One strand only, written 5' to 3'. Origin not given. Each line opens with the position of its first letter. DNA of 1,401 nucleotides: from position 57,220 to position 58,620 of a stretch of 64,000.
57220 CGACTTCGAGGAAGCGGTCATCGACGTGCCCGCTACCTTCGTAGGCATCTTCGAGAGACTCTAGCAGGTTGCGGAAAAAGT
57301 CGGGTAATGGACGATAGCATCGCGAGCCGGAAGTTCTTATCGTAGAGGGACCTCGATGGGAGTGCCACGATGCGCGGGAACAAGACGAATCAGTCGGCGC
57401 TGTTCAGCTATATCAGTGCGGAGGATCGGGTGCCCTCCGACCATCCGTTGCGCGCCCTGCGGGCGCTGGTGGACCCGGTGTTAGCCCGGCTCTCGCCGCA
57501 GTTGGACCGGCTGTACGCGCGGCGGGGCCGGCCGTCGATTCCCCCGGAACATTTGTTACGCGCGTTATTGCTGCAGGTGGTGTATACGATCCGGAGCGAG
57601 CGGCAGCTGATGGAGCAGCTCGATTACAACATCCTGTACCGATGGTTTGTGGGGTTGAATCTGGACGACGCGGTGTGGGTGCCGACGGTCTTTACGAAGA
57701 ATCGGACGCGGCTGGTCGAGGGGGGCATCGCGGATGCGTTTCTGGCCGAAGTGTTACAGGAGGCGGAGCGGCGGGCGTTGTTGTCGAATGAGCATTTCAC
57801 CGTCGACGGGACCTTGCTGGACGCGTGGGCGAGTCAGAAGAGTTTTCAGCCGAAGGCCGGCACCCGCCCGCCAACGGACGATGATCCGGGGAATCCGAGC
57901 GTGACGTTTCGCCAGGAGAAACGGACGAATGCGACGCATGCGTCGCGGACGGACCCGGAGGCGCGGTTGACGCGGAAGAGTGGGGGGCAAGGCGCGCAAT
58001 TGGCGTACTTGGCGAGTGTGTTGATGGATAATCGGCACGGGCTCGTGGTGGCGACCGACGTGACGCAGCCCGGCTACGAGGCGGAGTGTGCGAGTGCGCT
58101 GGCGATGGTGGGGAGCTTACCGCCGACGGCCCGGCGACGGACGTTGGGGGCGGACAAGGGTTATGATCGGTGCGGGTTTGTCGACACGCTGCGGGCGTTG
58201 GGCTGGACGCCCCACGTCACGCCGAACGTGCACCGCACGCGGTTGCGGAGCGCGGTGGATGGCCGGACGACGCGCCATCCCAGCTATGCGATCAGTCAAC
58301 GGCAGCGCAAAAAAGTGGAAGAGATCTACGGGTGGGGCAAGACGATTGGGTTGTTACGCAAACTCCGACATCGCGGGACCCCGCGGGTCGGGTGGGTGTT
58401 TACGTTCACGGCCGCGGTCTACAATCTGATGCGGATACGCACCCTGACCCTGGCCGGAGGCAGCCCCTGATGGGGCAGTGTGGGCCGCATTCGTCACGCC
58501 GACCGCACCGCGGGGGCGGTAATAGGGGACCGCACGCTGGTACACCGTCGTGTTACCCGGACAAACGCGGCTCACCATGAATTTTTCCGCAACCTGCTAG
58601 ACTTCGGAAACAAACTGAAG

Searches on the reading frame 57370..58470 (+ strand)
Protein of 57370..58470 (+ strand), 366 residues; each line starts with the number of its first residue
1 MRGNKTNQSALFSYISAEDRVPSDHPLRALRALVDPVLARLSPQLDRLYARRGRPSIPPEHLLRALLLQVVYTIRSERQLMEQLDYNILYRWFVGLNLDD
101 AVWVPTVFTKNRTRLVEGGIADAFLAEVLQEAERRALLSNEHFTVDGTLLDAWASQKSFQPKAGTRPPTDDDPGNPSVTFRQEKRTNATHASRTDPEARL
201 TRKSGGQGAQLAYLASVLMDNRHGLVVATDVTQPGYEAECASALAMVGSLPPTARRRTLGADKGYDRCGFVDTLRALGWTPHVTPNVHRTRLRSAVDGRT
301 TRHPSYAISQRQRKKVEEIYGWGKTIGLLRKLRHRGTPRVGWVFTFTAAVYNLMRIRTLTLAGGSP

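Call 69: search_protein_families(library=pfam, proteins=[window:57370-58470:+], max_evalue=0.001)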
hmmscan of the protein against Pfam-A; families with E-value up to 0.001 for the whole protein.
window:57370-58470:+ (366 aa): 3 families
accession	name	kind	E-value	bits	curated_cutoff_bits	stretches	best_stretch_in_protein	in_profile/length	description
PF05598.16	DUF772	-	1.6e-23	83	23.1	1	53-127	1-73/74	Transposase domain (DUF772)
PF01609.27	DDE_Tnp_1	-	4.5e-12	46.6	23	1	205-353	29-200/200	Transposase DDE domain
PF13751.12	DDE_Tnp_1_6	-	1.4e-05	25.8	25.1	1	283-356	51-124/125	Transposase DDE domain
